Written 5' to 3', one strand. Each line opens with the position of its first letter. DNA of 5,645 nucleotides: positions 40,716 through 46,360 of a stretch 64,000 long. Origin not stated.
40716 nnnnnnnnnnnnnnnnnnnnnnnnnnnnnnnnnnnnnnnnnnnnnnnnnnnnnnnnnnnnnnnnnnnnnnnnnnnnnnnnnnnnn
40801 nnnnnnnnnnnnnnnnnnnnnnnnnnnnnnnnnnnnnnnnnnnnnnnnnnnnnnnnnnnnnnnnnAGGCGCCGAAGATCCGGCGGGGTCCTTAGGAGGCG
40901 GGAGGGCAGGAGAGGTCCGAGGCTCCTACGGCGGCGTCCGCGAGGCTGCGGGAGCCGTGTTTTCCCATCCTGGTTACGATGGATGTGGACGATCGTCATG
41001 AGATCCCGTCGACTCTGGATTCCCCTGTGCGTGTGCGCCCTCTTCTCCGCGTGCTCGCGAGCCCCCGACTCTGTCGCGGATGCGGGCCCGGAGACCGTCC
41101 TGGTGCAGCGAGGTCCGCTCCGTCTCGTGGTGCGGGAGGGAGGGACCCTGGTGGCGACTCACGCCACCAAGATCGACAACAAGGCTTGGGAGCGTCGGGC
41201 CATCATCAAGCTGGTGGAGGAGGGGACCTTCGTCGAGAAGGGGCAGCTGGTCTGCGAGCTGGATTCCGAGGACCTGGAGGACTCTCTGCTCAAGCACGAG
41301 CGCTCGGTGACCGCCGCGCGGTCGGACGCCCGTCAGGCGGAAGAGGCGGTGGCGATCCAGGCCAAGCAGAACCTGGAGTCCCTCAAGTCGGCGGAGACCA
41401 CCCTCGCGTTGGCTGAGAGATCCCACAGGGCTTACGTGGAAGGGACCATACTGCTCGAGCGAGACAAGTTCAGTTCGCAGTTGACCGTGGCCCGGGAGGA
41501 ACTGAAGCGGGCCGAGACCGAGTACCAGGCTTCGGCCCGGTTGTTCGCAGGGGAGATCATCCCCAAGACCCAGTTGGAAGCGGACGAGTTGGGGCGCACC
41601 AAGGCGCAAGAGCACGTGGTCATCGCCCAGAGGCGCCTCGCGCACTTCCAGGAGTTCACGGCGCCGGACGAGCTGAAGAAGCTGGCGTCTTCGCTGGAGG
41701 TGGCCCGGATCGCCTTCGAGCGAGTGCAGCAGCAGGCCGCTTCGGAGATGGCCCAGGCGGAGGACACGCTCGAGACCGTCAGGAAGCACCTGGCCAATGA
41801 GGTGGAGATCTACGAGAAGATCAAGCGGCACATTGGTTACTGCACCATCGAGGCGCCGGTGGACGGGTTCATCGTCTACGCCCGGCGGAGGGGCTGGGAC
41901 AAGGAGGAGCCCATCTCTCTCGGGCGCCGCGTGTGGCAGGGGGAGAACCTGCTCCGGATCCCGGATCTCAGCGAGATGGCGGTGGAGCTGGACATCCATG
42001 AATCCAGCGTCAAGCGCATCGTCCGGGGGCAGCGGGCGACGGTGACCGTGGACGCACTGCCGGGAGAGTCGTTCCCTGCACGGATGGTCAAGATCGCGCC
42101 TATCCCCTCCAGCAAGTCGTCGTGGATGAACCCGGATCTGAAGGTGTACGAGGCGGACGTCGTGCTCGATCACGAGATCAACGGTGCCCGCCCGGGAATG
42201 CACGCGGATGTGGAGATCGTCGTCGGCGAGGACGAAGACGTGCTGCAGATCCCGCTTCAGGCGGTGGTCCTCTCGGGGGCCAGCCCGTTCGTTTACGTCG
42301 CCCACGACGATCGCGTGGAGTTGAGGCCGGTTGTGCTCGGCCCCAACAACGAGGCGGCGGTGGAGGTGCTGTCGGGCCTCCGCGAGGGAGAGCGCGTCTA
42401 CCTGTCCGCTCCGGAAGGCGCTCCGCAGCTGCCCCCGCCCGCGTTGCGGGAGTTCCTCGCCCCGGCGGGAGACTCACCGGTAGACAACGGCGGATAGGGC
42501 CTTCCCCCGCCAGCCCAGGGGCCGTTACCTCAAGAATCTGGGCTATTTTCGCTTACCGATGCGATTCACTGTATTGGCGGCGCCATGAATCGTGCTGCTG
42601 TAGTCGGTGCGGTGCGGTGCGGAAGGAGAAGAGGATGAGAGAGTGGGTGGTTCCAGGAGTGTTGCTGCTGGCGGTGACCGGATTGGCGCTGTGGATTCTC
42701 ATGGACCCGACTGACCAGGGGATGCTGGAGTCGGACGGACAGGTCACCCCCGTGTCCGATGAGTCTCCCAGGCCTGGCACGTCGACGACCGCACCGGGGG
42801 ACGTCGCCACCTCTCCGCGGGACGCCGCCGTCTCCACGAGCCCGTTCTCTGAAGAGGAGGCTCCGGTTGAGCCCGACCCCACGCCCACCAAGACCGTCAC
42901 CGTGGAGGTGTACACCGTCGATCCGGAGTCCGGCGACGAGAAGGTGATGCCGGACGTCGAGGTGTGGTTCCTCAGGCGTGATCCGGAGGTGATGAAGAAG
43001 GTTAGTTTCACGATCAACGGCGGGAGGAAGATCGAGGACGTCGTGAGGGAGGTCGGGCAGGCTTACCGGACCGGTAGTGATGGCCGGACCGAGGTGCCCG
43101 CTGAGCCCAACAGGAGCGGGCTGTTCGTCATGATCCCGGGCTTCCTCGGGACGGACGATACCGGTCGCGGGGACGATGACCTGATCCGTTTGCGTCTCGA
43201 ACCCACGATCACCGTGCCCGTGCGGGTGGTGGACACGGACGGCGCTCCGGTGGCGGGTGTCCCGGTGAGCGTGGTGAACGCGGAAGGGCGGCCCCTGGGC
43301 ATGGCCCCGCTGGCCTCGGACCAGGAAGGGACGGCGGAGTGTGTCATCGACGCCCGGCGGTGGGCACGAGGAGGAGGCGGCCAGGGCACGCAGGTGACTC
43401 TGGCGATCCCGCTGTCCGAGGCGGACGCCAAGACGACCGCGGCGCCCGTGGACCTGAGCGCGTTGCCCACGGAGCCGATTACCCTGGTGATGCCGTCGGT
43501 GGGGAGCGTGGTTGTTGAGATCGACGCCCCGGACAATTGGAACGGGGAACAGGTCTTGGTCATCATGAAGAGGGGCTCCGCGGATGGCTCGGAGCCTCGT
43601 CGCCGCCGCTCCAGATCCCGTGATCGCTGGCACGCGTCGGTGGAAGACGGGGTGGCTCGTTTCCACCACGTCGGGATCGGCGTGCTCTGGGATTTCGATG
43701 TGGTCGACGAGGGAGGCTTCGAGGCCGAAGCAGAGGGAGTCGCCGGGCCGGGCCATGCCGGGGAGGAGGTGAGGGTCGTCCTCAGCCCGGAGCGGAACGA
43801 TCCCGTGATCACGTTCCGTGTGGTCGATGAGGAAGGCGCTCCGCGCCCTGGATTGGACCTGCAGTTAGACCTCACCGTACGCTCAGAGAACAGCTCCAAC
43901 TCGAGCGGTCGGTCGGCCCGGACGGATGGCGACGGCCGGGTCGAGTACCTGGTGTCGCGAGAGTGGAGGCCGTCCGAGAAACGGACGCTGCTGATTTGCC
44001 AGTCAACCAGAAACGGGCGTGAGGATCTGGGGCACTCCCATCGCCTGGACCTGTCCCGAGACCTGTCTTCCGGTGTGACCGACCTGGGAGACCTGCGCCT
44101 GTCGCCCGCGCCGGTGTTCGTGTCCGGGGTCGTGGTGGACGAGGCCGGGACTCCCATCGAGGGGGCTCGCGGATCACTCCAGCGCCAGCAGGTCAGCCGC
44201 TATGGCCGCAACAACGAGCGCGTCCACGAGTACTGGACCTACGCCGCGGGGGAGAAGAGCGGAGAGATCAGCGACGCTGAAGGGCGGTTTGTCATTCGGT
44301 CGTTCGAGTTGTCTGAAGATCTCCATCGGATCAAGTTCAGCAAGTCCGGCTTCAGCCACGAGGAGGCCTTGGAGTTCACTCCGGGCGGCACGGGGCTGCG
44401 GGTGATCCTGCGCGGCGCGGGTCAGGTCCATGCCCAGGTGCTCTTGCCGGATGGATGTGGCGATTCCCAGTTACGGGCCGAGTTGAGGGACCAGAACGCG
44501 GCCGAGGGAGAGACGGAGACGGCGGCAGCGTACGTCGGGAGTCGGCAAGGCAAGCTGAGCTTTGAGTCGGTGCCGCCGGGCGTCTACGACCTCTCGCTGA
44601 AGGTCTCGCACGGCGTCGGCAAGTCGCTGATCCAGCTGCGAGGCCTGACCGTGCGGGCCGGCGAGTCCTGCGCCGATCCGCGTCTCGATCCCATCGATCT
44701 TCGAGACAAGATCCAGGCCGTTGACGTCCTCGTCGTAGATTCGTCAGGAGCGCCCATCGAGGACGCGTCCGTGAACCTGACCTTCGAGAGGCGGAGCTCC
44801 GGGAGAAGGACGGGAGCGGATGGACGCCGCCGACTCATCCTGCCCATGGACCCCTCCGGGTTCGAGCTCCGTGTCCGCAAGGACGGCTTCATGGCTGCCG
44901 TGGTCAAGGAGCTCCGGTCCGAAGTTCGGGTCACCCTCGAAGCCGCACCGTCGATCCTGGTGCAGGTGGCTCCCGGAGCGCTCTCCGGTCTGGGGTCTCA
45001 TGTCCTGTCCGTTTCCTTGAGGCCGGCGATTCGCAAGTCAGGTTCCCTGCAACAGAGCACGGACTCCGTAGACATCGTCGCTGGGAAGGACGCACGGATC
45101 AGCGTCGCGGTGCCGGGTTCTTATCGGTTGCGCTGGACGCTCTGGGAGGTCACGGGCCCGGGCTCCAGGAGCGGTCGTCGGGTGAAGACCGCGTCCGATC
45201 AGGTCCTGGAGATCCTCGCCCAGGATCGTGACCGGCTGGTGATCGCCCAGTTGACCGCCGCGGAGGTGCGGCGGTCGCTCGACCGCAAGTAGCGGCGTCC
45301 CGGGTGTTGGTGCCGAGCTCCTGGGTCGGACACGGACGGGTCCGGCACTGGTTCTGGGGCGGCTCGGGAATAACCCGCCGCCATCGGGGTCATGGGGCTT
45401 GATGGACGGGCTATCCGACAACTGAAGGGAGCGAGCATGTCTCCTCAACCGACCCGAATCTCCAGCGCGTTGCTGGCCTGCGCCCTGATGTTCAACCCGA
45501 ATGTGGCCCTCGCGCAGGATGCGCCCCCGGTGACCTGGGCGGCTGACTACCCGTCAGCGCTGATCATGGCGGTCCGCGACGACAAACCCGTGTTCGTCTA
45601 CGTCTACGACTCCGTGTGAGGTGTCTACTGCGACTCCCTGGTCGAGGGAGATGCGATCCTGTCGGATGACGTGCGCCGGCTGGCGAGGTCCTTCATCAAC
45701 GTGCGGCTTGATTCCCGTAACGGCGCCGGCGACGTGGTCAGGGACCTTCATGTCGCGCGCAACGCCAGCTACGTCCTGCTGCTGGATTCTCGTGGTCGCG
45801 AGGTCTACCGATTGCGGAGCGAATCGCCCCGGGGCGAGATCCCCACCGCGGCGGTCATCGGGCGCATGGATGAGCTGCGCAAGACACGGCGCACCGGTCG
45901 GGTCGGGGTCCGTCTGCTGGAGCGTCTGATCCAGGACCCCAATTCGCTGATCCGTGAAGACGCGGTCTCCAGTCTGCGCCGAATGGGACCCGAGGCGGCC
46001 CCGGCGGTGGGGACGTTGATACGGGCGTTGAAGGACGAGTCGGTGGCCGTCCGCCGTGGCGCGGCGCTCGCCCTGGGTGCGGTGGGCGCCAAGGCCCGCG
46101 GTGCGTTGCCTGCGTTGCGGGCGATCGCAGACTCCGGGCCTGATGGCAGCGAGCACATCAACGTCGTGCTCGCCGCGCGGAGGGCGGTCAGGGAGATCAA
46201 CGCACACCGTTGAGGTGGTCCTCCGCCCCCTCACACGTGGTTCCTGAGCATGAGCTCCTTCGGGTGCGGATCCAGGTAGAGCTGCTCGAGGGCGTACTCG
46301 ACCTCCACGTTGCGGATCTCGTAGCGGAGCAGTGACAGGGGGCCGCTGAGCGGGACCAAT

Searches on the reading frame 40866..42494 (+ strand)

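Call 37: search_protein_families(library=pfam, proteins=[window:40866-42494:+], max_evalue=0.001)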
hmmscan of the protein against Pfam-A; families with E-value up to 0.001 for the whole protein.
window:40866-42494:+ (543 aa): 2 families
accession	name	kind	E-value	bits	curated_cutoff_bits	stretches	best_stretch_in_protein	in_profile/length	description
PF16576.10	HlyD_D23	-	4.8e-14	52.6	30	1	294-415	78-189/214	Barrel-sandwich domain of CusB or HlyD membrane-fusion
PF13437.12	HlyD_3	-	5.2e-10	40.5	22.2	1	327-420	1-86/106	HlyD family secretion protein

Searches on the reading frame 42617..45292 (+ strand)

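Call 37: search_protein_families(library=pfam, proteins=[window:42617-45292:+], max_evalue=0.001)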
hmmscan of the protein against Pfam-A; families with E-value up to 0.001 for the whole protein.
window:42617-45292:+ (891 aa): 5 families
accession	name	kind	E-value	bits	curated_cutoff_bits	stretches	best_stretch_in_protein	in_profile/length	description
PF13620.12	CarboxypepD_reg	-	4.9e-19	68.9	32.3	1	704-769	4-70/82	Carboxypeptidase regulatory-like domain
PF02369.22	Big_1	-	1.7e-10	41.3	34.9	0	197-241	18-63/93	Bacterial Ig-like domain (group 1)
PF17789.7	MG4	-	6.8e-07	29.9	24.7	0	200-249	18-65/95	Macroglobulin domain MG4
PF24107.1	DUF7382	-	4.5e-05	23.7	27.4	0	200-241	22-63/65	Domain of unknown function (DUF7382)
PF18565.7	Glyco_hydro2_C5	-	0.00066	19.9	32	0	699-775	17-91/103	Glycoside hydrolase family 2 C-terminal domain 5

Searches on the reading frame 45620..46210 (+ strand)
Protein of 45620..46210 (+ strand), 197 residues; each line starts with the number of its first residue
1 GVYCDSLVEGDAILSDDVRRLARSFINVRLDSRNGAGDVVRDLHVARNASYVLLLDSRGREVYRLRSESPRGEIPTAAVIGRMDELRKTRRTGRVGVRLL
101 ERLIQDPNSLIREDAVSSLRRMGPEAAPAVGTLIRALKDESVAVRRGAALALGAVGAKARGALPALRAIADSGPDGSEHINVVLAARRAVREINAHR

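Call 37: search_protein_families(library=pfam, proteins=[window:45620-46210:+], max_evalue=0.001)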
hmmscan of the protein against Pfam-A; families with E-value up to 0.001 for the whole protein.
window:45620-46210:+ (197 aa): 4 families
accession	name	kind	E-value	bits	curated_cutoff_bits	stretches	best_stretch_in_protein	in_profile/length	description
PF13646.12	HEAT_2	-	1e-12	48.6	27.7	1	99-176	4-77/88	HEAT repeats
PF02985.28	HEAT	-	5.3e-07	29.8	23.5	0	132-156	4-28/31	HEAT repeat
PF13513.12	HEAT_EZ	-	3.7e-06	27.8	27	1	120-154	20-54/55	HEAT-like repeat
PF00514.29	Arm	-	0.00054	20.4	20.6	0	128-153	12-37/41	Armadillo/beta-catenin-like repeat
